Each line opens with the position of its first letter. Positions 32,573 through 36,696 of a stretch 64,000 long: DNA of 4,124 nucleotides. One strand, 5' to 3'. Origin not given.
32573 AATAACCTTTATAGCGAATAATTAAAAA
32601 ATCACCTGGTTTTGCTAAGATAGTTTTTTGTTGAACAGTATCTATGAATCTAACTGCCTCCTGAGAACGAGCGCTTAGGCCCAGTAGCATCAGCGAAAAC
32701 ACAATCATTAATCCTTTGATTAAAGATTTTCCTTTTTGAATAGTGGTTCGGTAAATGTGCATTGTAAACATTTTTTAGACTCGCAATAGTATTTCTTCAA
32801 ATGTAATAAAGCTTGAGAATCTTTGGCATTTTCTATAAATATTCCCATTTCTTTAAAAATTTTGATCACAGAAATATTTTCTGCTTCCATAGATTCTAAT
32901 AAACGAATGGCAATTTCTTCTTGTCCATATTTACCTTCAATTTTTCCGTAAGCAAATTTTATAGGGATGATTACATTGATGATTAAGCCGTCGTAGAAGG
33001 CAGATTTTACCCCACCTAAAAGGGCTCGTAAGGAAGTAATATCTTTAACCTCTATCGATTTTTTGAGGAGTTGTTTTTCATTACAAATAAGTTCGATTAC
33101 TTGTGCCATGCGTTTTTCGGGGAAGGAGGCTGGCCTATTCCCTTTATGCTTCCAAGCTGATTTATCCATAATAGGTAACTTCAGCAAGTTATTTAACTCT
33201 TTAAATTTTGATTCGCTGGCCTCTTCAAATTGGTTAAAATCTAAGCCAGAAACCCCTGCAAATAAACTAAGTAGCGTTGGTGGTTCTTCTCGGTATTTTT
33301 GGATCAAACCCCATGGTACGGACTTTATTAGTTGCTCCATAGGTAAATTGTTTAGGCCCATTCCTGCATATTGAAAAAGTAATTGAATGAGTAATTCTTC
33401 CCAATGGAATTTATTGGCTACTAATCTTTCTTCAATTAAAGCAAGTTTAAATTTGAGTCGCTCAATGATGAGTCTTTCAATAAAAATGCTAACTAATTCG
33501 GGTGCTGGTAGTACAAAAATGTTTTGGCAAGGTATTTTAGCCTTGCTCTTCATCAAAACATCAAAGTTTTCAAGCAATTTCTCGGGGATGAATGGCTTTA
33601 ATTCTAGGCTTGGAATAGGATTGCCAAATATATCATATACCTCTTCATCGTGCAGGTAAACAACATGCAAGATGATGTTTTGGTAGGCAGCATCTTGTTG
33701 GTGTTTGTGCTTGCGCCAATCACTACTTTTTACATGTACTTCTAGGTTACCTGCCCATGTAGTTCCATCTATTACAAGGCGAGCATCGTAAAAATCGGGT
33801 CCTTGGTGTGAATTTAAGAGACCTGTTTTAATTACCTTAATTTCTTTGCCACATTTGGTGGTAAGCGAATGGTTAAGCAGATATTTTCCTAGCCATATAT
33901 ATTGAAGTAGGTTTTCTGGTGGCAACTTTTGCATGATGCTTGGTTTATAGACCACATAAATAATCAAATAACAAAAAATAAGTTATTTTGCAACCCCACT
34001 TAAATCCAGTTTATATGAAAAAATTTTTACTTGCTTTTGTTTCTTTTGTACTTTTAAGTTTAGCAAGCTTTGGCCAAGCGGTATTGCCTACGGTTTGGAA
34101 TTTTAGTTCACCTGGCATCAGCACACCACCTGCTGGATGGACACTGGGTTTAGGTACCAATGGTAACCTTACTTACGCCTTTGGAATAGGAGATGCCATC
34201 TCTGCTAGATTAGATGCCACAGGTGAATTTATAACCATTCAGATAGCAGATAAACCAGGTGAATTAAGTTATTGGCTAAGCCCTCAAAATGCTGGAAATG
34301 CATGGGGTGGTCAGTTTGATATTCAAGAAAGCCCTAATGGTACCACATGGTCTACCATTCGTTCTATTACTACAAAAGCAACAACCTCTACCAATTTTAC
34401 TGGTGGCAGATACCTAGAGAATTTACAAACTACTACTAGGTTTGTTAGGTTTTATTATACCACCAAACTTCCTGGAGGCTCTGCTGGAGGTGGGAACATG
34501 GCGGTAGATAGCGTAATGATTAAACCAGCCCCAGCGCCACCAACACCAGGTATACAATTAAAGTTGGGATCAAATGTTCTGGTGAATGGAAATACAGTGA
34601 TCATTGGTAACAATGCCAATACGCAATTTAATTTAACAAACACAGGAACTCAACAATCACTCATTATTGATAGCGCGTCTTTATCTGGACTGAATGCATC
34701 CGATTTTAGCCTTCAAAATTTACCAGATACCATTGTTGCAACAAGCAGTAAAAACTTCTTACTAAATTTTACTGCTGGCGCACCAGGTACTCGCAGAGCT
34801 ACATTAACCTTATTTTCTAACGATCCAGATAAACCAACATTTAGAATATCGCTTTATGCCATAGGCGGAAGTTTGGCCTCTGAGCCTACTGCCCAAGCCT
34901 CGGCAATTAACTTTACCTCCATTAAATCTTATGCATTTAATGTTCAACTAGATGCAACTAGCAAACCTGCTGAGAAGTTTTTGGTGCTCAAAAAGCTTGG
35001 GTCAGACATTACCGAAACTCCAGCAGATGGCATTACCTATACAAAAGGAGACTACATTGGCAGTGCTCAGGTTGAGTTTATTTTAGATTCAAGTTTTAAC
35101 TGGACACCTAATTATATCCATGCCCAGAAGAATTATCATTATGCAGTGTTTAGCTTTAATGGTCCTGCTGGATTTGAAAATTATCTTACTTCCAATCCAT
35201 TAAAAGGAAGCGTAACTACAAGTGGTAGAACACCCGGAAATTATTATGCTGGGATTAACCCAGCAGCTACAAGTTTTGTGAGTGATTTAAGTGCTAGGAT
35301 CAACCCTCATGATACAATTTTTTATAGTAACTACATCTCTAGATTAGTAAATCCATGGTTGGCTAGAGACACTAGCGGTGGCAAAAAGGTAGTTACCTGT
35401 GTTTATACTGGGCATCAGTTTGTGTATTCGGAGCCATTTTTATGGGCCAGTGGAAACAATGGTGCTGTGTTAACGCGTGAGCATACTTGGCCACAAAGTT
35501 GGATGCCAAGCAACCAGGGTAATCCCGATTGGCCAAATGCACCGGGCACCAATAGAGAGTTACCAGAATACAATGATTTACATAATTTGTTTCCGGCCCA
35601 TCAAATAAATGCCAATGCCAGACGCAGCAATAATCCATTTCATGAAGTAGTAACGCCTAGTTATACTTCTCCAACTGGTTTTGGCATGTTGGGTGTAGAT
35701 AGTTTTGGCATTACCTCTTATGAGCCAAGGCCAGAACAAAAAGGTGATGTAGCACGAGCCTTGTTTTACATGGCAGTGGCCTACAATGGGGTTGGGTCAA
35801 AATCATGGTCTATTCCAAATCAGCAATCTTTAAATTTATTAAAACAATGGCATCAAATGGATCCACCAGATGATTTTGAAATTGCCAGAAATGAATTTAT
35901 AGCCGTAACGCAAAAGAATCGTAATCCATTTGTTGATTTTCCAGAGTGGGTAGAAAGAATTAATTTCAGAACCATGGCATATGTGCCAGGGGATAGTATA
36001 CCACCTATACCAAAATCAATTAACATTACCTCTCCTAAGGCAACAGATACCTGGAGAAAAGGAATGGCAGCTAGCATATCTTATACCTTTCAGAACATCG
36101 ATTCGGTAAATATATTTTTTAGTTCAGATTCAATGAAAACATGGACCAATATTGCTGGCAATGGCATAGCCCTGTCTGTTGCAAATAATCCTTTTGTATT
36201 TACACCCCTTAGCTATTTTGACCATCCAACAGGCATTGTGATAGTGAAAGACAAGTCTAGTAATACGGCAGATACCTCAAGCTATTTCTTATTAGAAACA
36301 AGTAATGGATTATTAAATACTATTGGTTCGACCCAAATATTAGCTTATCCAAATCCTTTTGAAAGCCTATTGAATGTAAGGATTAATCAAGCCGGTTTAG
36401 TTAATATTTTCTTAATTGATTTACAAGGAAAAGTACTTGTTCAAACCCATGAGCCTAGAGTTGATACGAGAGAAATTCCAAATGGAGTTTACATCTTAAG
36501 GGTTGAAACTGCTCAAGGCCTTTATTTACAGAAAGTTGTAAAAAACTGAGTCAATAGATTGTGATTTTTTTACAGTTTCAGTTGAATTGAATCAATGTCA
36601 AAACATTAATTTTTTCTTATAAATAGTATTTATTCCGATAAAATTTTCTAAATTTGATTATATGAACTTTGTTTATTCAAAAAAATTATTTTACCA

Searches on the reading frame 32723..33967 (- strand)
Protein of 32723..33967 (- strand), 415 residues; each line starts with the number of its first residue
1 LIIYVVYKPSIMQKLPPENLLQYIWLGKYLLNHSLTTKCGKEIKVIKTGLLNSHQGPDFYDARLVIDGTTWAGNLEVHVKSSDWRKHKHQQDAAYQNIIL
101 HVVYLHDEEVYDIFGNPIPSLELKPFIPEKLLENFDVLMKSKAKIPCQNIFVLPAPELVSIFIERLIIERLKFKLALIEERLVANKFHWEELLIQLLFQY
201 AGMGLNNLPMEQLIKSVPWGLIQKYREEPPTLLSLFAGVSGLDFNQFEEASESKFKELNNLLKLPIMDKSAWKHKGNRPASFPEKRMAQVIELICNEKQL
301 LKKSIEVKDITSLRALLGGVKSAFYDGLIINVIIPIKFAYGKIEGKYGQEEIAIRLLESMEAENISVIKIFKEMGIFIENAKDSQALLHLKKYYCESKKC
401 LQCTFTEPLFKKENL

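Call 36: search_protein_families(library=pfam, proteins=[window:32723-33967:-], max_evalue=0.001)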
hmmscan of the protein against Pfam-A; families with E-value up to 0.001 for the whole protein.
window:32723-33967:- (415 aa): 1 family
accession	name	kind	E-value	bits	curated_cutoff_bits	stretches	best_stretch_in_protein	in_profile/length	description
PF11013.13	DUF2851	-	2e-91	307.2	25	2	18-325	1-312/375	Protein of unknown function (DUF2851)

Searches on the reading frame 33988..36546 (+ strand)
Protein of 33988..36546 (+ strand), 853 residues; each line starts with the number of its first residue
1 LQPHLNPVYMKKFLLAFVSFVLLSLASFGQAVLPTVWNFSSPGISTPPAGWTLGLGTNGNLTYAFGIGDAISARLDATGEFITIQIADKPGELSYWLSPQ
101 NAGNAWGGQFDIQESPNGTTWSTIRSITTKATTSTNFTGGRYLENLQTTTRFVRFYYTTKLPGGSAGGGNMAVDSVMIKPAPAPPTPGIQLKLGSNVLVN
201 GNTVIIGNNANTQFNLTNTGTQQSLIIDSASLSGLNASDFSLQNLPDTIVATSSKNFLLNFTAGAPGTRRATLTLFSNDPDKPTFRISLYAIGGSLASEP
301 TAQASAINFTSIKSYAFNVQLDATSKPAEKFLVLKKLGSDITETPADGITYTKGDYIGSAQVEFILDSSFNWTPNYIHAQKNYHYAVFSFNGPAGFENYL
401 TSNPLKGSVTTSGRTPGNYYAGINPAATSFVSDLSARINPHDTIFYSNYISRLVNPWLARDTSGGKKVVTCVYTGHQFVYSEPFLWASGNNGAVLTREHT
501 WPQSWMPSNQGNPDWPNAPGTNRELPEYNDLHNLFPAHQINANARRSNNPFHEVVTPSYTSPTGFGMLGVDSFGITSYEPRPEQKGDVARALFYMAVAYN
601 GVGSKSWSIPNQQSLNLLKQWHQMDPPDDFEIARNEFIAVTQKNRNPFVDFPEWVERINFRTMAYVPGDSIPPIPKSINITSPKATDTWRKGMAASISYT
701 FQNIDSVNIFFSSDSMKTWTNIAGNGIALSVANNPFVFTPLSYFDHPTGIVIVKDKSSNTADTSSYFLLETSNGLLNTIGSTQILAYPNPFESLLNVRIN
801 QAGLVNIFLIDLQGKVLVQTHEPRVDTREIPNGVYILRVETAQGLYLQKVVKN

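Call 5: search_protein_families(library=pfam, proteins=[window:33988-36546:+], max_evalue=0.01)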
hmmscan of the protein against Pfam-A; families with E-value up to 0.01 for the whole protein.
window:33988-36546:+ (853 aa): 3 families
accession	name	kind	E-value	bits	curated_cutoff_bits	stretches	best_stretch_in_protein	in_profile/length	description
PF04231.19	Endonuclease_1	-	1.2e-31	110.7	25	1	488-653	68-235/235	Endonuclease I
PF18962.6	Por_Secre_tail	-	5.2e-09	36.7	27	1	787-851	2-74/75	Secretion system C-terminal sorting domain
PF00754.31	F5_F8_type_C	-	0.00047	20.7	28.2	1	100-160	56-115/127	F5/8 type C domain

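Call 6: search_protein_families(library=ncbifam, proteins=[window:33988-36546:+], max_evalue=0.01)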
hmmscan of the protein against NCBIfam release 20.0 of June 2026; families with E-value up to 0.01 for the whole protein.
window:33988-36546:+ (853 aa): 5 families
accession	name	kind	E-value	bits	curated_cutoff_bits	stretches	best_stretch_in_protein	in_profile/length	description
TIGR04183.1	Por_Secre_tail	domain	4.2e-11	42.7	23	1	787-853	2-72/72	T9SS type A sorting domain-containing protein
NF012200.0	choice_anch_D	domain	3.2e-10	40.5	45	1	202-281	27-107/108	choice-of-anchor D domain-containing protein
NF011716.0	PRK15137.1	equivalog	9e-08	32.4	372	1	529-650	117-227/235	deoxyribonuclease I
NF038113.1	T9SSA_dep_M36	equivalog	1.6e-06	26.6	885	1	776-852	785-868/869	T9SS-dependent M36 family metallopeptidase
NF050177.1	TapA_OM_Porphy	equivalog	0.0021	16.9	500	1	783-851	470-542/544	TapA/TapC family T9SS-dependent outer membrane protein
